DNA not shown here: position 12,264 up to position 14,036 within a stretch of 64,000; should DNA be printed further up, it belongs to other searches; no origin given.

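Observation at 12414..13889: Radical SAM/SPASM enzyme covalently fused to an ApeI/FabZ-like hotdog domain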

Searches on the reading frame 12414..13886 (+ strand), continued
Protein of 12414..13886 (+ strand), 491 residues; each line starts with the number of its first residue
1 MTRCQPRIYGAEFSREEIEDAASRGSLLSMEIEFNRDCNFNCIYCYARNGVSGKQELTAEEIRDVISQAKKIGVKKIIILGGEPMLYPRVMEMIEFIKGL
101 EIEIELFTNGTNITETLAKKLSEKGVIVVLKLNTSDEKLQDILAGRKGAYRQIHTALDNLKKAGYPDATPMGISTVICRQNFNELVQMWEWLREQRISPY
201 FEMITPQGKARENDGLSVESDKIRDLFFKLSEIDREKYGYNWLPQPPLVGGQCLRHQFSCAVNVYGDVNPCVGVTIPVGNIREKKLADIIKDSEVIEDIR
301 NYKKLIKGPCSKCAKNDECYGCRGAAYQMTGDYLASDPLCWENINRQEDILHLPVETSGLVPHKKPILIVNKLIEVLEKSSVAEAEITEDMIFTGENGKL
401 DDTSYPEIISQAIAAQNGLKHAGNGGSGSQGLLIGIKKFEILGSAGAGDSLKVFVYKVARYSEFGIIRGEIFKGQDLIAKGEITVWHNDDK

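Call 18: search_protein_families(library=pfam, proteins=[P0005, P0047, P0055, P0114], max_evalue=1)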
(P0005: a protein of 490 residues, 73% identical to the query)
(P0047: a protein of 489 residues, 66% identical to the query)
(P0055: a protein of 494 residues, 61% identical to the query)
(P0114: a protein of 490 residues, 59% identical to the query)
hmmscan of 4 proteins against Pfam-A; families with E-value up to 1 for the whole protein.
P0005 (490 aa): 5 families
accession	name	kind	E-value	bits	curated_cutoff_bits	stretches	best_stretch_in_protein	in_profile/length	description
PF04055.27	Radical_SAM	-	3.5e-21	76.5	29.5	1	31-187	1-162/166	Radical SAM superfamily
PF13186.11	SPASM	-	3.1e-09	37.4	21.5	1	252-312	1-66/67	Iron-sulfur cluster-binding domain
PF13353.11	Fer4_12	-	4.7e-06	27.4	22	1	33-132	11-118/137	4Fe-4S single cluster domain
PF22817.2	ApeP-like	-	0.078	13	27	1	356-438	7-92/158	ApeP dehydratase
PF01725.21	Ham1p_like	-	0.19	12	22.5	1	28-69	102-141/186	Ham1 family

P0047 (489 aa): 6 families
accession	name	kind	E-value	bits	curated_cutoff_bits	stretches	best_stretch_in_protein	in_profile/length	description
PF04055.27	Radical_SAM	-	3.2e-27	96.1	29.5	1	31-170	1-151/166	Radical SAM superfamily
PF13186.11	SPASM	-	5.1e-09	36.7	21.5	1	250-310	1-66/67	Iron-sulfur cluster-binding domain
PF13353.11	Fer4_12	-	2.7e-05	24.9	22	1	33-127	11-115/137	4Fe-4S single cluster domain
PF22817.2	ApeP-like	-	3.8e-05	23.7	27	1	356-437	9-93/158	ApeP dehydratase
PF13344.12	Hydrolase_6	-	0.073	13.6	27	1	81-125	13-58/101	Haloacid dehalogenase-like hydrolase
PF00702.32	Hydrolase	-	0.21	12.4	26.4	1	58-122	78-136/191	haloacid dehalogenase-like hydrolase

P0055 (494 aa): 5 families
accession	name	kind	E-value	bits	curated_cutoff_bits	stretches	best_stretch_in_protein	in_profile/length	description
PF04055.27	Radical_SAM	-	9.1e-25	88.2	29.5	1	33-191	2-165/166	Radical SAM superfamily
PF13186.11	SPASM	-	1.2e-07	32.4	21.5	1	253-313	1-66/67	Iron-sulfur cluster-binding domain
PF13353.11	Fer4_12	-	1.4e-05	25.8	22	1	34-105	11-82/137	4Fe-4S single cluster domain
PF22817.2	ApeP-like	-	0.028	14.5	27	1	359-454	9-108/158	ApeP dehydratase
PF07977.19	FabA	-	0.15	12.1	23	1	362-393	2-39/138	FabA-like domain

P0114 (490 aa): 5 families
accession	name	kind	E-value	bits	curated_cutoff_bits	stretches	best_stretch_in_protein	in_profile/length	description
PF04055.27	Radical_SAM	-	9.6e-25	88.1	29.5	1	34-188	3-162/166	Radical SAM superfamily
PF13186.11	SPASM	-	1.2e-08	35.5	21.5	1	253-314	1-67/67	Iron-sulfur cluster-binding domain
PF13353.11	Fer4_12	-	1.7e-05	25.5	22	1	34-108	11-90/137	4Fe-4S single cluster domain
PF00702.32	Hydrolase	-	0.0075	17.1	26.4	1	63-118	80-131/191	haloacid dehalogenase-like hydrolase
PF22817.2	ApeP-like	-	0.045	13.8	27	1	360-440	10-93/158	ApeP dehydratase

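Call 28: find_related_loci(query=A1, collection=genome_contigs, flank=10000)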
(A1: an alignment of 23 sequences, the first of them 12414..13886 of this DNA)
Query A1 (491 aa) in genome_contigs; peptide patterns used: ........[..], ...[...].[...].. (x = any residue, [..] = any of these).
600 stretches matched a pattern (row limit reached: there are more); 467 encode a relative of the query (tblastn E <= 1e-3); the best 80 are kept; 80 distinct loci.
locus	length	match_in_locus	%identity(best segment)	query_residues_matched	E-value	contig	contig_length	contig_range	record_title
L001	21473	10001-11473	96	1-491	0e+0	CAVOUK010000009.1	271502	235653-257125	MAG: Thermodesulfovibrionia bacterium isolate MFD10007.bin.2.208 genome assembly, contig: contig_53448, whole genome sho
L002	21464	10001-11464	68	1-488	0e+0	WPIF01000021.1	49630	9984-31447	MAG: Nitrospirae bacterium isolate X2_MetaBAT.7 scaffold_221, whole genome shotgun sequence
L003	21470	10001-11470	63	1-490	0e+0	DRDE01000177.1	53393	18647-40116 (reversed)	MAG TPA_asm: Nitrospirae bacterium isolate HyVt-268 HyVt-268_k295_468228, whole genome shotgun sequence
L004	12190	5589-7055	63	1-489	0e+0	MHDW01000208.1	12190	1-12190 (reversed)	MAG: Nitrospirae bacterium GWC2_42_7 gwc2_scaffold_7679, whole genome shotgun sequence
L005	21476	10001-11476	59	1-491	0e+0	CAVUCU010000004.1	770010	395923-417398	MAG: Nitrospirota bacterium isolate MFD05442.bin.1.86 genome assembly, contig: contig_28021, whole genome shotgun sequen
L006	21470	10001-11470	58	1-489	0e+0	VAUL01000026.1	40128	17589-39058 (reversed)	MAG: Deltaproteobacteria bacterium isolate D1FN1.001 NODE_26_length_40128_cov_36.5622_ID_3658357, whole genome shotgun s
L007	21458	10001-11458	57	1-485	0e+0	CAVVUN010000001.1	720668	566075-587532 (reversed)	MAG: Nitrospirota bacterium isolate MFD03899.bin.2.182 genome assembly, contig: contig_11020, whole genome shotgun seque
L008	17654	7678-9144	54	1-488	0e+0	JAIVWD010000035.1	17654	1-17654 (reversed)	MAG: Deltaproteobacteria bacterium isolate HYP3_UM_29 NODE_322_length_17654_cov_1.042218, whole genome shotgun sequence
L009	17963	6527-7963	55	13-490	0e+0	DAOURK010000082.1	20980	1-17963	MAG TPA_asm: Pseudomonadota bacterium isolate CSMAG_150 CSMAG_150_k141_73825_length_20980_cov_1331.1215, whole genome sh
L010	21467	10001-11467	53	1-488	5e-180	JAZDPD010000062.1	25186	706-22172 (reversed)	MAG: Candidatus Omnitrophota bacterium isolate MEGAHIT-group-0.817 k141_20437855, whole genome shotgun sequence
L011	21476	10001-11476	51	2-491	2e-166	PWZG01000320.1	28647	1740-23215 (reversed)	MAG: PVC group bacterium isolate T3Sed10_164 T3-Sed10-C2357, whole genome shotgun sequence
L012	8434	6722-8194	53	1-490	0e+0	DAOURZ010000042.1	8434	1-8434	MAG TPA_asm: Deltaproteobacteria bacterium isolate CSMAG_533 CSMAG_533_k127_22650_length_8434_cov_6.9769, whole genome s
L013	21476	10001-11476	46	4-489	3e-141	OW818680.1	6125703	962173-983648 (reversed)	metagenome genome assembly, chromosome: 1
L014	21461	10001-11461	53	4-487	0e+0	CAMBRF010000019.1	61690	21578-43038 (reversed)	MAG: PVC group bacterium isolate MiH-14oct19-80 genome assembly, contig: MiH-14oct19-C698, whole genome shotgun sequence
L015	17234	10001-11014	56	7-343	7e-132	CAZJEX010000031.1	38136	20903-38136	MAG TPA_asm: uncultured Desulfobulbus sp. isolate SRP302447_co4_640 genome assembly, contig: NODE_2944_length_38136_cov_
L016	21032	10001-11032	55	7-349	9e-132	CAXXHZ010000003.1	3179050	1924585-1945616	MAG: uncultured Desulfobulbus sp. isolate bd6dbf35-2021-44f6-84f6-768688d3149b genome assembly, contig: contig_3, whole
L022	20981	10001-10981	57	18-343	4e-124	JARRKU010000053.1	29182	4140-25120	MAG: Desulfobacteraceae bacterium isolate Spart_054_MAG scaffold_113, whole genome shotgun sequence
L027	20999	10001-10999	53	12-343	1e-118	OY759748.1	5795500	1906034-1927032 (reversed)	MAG: uncultured Desulfobacter sp. isolate d0620cd2-44ed-4ad5-9930-dc425a2a51ce genome assembly, chromosome: 1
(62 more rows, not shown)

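Call 39: predict_structure(alignment_id=A3)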
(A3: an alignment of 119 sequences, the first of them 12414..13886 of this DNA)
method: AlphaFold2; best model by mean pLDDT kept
length: 491 residues; sequences in the alignment: 119
mean_pLDDT: 87.9   pTM: 0.87
mean pLDDT of the five models: 87.9, 87.0, 84.9, 84.5, 83.2
residues with pLDDT >= 90: 296; 70-90: 152; 50-70: 30; < 50: 13
segments of 3 or more residues with pLDDT < 50: 1-8
pLDDT, mean of each block of 10 residues (from residue 1): 40 81 89 90 71 80 98 95 90 98 95 97 97 95 94 98 95 93 96 94 76 83 94 93 81 83 93 85 96 90 85 74 69 87 89 90 89 94 94 90 93 90 60 91 96 93 87 98 81 37
secondary structure, 60 per line:
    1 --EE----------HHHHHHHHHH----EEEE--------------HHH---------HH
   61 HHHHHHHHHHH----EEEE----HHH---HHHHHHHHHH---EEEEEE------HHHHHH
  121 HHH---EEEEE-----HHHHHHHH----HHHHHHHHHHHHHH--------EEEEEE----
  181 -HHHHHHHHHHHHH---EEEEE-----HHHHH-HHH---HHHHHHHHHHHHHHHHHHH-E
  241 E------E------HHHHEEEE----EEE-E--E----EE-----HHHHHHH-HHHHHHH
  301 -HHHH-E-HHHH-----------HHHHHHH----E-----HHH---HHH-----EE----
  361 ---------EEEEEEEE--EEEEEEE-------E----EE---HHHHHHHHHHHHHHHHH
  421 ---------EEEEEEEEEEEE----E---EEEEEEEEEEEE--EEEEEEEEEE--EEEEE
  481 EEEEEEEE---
elements in order: H15-24 E29-32 H59-71 E76-79 H90-99 E103-108 H115-123 E127-131 H137-144 H149-162 E171-176 H182-194 E198-202 H208-212 H220-238 H255-258 E259-262 E267-269 H286-292 H294-300 H302-305 H309-312 H324-330 E370-377 E380-386 H404-420 E430-441 E450-461 E464-473 E476-488

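Call 43: search_protein_families(library=pfam, proteins=[L016:703-1425:+, L016:1425-2702:+, L016:2702-4078:+, L016:4078-5787:+, L016:5649-6494:+, L016:6494-7387:+, L016:7738-9036:+, L016:9044-9859:+, L016:11671-12948:+, L016:13184-14347:+], max_evalue=0.001)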
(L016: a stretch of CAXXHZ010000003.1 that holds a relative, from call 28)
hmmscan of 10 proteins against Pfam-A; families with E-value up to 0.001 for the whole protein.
L016:703-1425:+ (241 aa): 0 families

L016:1425-2702:+ (426 aa): 2 families
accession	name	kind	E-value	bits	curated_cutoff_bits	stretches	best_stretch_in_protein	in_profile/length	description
PF02310.24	B12-binding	-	5.5e-08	33.1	32.1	1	25-122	12-120/121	B12 binding domain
PF04055.27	Radical_SAM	-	3.6e-05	24.4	29.5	0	174-284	4-124/166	Radical SAM superfamily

L016:2702-4078:+ (459 aa): 2 families
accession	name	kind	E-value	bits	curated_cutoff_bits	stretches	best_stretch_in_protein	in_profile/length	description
PF00501.34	AMP-binding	-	2.6e-24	86.2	29.9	1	41-321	34-358/384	AMP-binding enzyme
PF13193.12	AMP-binding_C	-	6.3e-07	30.7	24.5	1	374-447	1-76/76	AMP-binding enzyme C-terminal domain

L016:4078-5787:+ (570 aa): 3 families
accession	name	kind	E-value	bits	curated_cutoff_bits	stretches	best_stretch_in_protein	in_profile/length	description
PF02645.21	DegV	-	1.1e-39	136.9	27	1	292-566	3-278/280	Uncharacterised protein, DegV family COG1307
PF02734.22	Dak2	-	3.8e-11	43.7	27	1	55-173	36-172/174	DAK2 domain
PF21645.3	FakA-like_M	-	5.9e-10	39.3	24.9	1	207-268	2-67/80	Fatty acid kinase subunit A-like, middle domain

L016:5649-6494:+ (282 aa): 3 families
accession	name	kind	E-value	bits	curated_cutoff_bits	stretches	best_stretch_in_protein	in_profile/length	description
PF00535.33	Glycos_transf_2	-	2.4e-23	83.3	23.3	1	52-172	2-128/168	Glycosyl transferase family 2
PF12804.13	NTP_transf_3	-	9.5e-05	23.1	27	1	61-173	25-137/160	MobA-like NTP transferase domain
PF13704.12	Glyco_tranf_2_4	-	0.00013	22.9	27.5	1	65-132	9-81/98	Glycosyl transferase family 2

L016:6494-7387:+ (298 aa): 1 family
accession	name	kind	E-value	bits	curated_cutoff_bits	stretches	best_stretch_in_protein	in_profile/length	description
PF03279.18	Lip_A_acyltrans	-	1.6e-09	37.8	22.3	1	88-286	106-291/295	Bacterial lipid A biosynthesis acyltransferase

L016:7738-9036:+ (433 aa): 2 families
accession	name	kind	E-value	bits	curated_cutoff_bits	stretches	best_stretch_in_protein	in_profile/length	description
PF00109.32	ketoacyl-synt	-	2.3e-31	109.7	20.8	1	22-269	2-252/252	Beta-ketoacyl synthase, N-terminal domain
PF02801.28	Ketoacyl-synt_C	-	3.9e-25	88.6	20.8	1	277-386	1-118/119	Beta-ketoacyl synthase, C-terminal domain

L016:9044-9859:+ (272 aa): 1 family
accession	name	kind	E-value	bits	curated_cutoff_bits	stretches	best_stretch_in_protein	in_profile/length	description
PF01553.26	Acyltransferase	-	2.3e-20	73.2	23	1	76-195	8-130/132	Acyltransferase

L016:11671-12948:+ (426 aa): 1 family
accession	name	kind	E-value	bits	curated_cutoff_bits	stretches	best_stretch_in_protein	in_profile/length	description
PF13354.11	Beta-lactamase2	-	8e-25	87.9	22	2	246-383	76-211/214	Beta-lactamase enzyme family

L016:13184-14347:+ (388 aa): 2 families
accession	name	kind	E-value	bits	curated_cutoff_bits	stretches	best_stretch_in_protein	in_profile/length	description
PF07786.18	HGSNAT_cat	-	1.9e-17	64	22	1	39-267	1-207/222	Heparan-alpha-glucosaminide N-acetyltransferase, catalytic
PF01757.29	Acyl_transf_3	-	0.00012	21.7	31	1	42-313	3-259/326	Acyltransferase domain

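Call 44: fold_search(model_id=the predicted structure, library=pdb)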
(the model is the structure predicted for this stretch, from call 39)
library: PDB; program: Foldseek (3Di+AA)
matches with E <= 10: 1697; with E <= 0.001: 520
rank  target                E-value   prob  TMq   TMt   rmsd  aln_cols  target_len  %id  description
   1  6efn                  5.7e-15  1.00  0.46  0.58   6.2       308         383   22  Structure of a RiPP maturase, SkfB (released 2018-10-24)
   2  5v1s_A                8.1e-15  1.00  0.51  0.58   6.2       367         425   19  Crystal structure of Streptococcus suis SuiB bound to S-adenosylmethionine (released 2017-08-30)
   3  5v1t_A                1.0e-14  1.00  0.51  0.57   6.0       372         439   18  Crystal structure of Streptococcus suis SuiB bound to precursor peptide SuiA (released 2017-08-30)
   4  5v1q_B                1.3e-14  1.00  0.52  0.57   5.9       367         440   19  Crystal structure of Streptococcus suis SuiB (released 2017-08-30)
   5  5v1s_B                5.4e-14  1.00  0.50  0.57   6.1       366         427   18  Crystal structure of Streptococcus suis SuiB bound to S-adenosylmethionine (released 2017-08-30)
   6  5v1q_A                6.5e-14  1.00  0.50  0.56   6.3       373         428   18  Crystal structure of Streptococcus suis SuiB (released 2017-08-30)
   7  7vob                  1.0e-12  1.00  0.43  0.62   7.2       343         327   15  The crystal structure of a Radical SAM Enzyme BlsE involved in the Biosynthesis of Blasticidin S (released 2022-05-04)
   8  4k39_A                1.7e-12  1.00  0.48  0.63   4.1       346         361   17  Native anSMEcpe with bound AdoMet and Cp18Cys peptide (released 2013-05-08)
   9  4k39_B                3.7e-12  1.00  0.48  0.63   5.1       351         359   19  Native anSMEcpe with bound AdoMet and Cp18Cys peptide (released 2013-05-08)
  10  4k37_A                4.2e-12  1.00  0.48  0.63   3.9       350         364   17  Native anSMEcpe with bound AdoMet (released 2013-05-08)
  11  4k38_A                6.4e-12  1.00  0.47  0.61   5.0       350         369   18  Native anSMEcpe with bound AdoMet and Kp18Cys peptide (released 2013-05-08)
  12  2fb2_B                8.6e-12  1.00  0.42  0.60   5.8       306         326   20  Structure of the MoaA Arg17/266/268/Ala triple mutant (released 2006-05-09)
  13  5why_B                1.6e-11  1.00  0.50  0.57  10.6       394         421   19  Structural Insights into Thioether Bond Formation in the Biosynthesis of Sactipeptides (released 2017-07-26)
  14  4k36_A                1.6e-11  1.00  0.48  0.61   3.9       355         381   17  His6 tagged anSMEcpe with bound AdoMet (released 2013-05-08)
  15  9dfw_B                2.1e-11  1.00  0.42  0.67   8.4       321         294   18  X-ray crystal structure of an engineered Viperin-like enzyme from T. virens with bound CTP and SAM (released 2025-02-12)
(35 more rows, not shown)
